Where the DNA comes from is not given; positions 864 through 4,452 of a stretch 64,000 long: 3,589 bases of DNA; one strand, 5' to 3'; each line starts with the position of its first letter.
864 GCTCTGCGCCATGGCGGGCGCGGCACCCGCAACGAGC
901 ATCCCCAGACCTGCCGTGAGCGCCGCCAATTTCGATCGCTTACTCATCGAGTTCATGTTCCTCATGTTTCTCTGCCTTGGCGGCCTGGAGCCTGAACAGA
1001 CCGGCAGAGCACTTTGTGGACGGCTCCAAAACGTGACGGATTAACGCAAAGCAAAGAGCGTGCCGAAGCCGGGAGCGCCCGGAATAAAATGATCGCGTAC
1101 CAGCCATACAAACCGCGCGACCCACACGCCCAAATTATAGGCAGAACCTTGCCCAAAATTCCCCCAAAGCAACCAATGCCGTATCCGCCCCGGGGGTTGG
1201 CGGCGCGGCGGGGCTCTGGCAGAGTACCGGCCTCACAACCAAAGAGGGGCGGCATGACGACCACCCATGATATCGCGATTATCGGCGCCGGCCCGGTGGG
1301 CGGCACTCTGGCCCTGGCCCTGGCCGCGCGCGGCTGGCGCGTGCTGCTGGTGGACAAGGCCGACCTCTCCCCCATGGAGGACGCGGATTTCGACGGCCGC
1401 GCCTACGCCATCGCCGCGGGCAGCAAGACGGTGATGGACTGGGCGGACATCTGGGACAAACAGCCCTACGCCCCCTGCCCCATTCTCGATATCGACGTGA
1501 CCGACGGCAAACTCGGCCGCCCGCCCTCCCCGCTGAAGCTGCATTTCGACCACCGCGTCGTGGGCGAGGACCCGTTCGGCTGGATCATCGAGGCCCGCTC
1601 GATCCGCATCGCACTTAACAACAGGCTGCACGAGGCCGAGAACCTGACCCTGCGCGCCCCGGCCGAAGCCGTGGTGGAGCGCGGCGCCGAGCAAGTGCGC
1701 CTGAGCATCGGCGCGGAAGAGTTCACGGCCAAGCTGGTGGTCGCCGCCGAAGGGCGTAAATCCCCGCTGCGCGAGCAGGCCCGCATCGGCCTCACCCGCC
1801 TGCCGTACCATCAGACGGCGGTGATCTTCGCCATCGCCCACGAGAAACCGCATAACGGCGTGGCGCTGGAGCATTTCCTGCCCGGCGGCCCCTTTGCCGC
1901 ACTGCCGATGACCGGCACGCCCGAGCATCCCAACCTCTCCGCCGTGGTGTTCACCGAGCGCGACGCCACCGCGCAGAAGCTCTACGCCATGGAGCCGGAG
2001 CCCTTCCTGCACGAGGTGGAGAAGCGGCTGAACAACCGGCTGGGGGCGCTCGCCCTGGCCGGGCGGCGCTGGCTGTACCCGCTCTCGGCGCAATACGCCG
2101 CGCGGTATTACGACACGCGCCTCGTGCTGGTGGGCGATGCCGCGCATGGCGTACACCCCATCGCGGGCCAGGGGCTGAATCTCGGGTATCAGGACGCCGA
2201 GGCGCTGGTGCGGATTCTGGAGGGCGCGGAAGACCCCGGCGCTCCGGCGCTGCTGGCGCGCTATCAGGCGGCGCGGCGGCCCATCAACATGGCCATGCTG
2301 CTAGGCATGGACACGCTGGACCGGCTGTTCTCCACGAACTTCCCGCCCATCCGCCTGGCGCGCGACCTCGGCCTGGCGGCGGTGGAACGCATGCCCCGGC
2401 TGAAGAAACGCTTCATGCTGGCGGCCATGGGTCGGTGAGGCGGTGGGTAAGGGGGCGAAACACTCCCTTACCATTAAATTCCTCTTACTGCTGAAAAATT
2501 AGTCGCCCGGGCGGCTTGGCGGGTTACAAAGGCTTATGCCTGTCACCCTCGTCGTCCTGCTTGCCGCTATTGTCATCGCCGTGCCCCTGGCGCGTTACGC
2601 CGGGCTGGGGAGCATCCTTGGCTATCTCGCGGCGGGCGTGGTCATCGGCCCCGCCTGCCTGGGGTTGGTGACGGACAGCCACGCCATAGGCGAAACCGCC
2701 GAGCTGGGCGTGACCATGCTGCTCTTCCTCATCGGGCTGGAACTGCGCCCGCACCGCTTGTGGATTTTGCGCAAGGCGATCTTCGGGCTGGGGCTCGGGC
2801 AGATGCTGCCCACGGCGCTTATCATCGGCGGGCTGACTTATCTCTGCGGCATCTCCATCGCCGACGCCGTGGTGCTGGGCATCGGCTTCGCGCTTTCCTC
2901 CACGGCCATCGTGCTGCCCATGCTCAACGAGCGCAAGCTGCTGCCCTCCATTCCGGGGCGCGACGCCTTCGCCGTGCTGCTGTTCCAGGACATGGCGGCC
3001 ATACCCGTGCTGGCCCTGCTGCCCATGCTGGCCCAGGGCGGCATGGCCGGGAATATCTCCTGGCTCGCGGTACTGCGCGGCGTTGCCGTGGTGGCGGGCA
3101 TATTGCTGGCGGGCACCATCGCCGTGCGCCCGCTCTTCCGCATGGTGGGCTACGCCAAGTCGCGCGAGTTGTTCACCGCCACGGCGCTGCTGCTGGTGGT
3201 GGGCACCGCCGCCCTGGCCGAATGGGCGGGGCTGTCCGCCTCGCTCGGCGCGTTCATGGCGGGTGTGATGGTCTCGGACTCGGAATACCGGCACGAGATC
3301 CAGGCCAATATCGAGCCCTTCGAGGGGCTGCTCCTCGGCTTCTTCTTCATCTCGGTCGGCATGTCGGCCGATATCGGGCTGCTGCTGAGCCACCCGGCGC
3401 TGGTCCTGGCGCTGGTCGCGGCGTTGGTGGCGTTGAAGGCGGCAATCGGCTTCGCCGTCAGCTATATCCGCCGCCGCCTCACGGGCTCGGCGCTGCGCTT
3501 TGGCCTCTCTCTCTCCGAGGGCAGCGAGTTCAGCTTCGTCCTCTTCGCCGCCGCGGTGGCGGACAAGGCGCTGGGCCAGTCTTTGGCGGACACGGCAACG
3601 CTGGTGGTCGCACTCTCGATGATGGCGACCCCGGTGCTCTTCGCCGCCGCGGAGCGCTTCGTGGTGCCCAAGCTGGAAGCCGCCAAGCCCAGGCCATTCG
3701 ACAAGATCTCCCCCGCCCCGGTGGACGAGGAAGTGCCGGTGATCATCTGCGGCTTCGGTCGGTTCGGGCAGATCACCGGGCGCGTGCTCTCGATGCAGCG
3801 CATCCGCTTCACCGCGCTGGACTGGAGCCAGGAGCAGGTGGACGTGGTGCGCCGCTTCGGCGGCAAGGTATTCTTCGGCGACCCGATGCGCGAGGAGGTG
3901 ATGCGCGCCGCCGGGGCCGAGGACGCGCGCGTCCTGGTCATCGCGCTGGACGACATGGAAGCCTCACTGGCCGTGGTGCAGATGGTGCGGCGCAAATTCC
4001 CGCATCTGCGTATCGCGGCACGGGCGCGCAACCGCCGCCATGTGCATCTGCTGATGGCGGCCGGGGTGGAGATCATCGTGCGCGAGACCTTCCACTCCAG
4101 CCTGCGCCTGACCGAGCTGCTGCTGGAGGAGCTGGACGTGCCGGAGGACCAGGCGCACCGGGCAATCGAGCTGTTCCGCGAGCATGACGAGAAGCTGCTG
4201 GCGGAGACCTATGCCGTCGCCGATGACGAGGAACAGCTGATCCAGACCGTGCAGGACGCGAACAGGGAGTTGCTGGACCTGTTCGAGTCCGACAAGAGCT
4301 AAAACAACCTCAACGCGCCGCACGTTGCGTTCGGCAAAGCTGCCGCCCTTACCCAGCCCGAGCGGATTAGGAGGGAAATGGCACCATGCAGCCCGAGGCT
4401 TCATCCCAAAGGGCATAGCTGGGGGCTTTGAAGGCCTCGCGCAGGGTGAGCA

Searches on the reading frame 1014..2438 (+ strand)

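Call 68: search_protein_families(library=pfam, proteins=[window:1014-2438:+], max_evalue=0.00001)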
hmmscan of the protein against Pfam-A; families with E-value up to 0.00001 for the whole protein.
window:1014-2438:+ (474 aa): 2 families
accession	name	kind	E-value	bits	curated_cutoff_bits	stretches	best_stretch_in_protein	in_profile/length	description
PF01494.25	FAD_binding_3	-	1.6e-27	97.1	22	1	233-428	143-345/349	FAD binding domain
PF01266.30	DAO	-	3.5e-07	30.5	27.9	1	86-118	1-34/353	FAD dependent oxidoreductase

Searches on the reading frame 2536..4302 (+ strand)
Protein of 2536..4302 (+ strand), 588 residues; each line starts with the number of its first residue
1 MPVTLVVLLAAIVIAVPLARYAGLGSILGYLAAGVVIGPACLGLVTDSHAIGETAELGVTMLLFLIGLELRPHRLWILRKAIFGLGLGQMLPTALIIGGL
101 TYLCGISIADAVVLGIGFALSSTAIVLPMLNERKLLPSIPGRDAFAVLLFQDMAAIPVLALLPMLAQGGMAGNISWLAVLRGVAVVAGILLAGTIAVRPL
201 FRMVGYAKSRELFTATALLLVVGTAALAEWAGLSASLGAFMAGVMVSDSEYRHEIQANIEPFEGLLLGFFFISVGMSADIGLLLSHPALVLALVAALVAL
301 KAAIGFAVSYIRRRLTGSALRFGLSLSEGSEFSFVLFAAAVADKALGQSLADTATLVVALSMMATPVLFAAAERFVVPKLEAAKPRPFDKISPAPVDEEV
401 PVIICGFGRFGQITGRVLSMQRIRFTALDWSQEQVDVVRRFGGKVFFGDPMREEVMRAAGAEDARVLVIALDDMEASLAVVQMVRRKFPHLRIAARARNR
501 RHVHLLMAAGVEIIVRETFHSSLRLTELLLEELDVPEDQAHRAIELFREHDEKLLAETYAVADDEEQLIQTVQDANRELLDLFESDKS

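Call 68: search_protein_families(library=pfam, proteins=[window:2536-4302:+], max_evalue=0.00001)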
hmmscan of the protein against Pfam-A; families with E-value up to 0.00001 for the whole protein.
window:2536-4302:+ (588 aa): 2 families
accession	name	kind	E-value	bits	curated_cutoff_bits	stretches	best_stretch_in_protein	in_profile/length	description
PF00999.27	Na_H_Exchanger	-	2.2e-60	204.9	26.2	1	9-369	3-374/375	Sodium/hydrogen exchanger, transmembrane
PF02254.24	TrkA_N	-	2.9e-25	89.3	23.8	1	402-516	1-115/116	TrkA-N domain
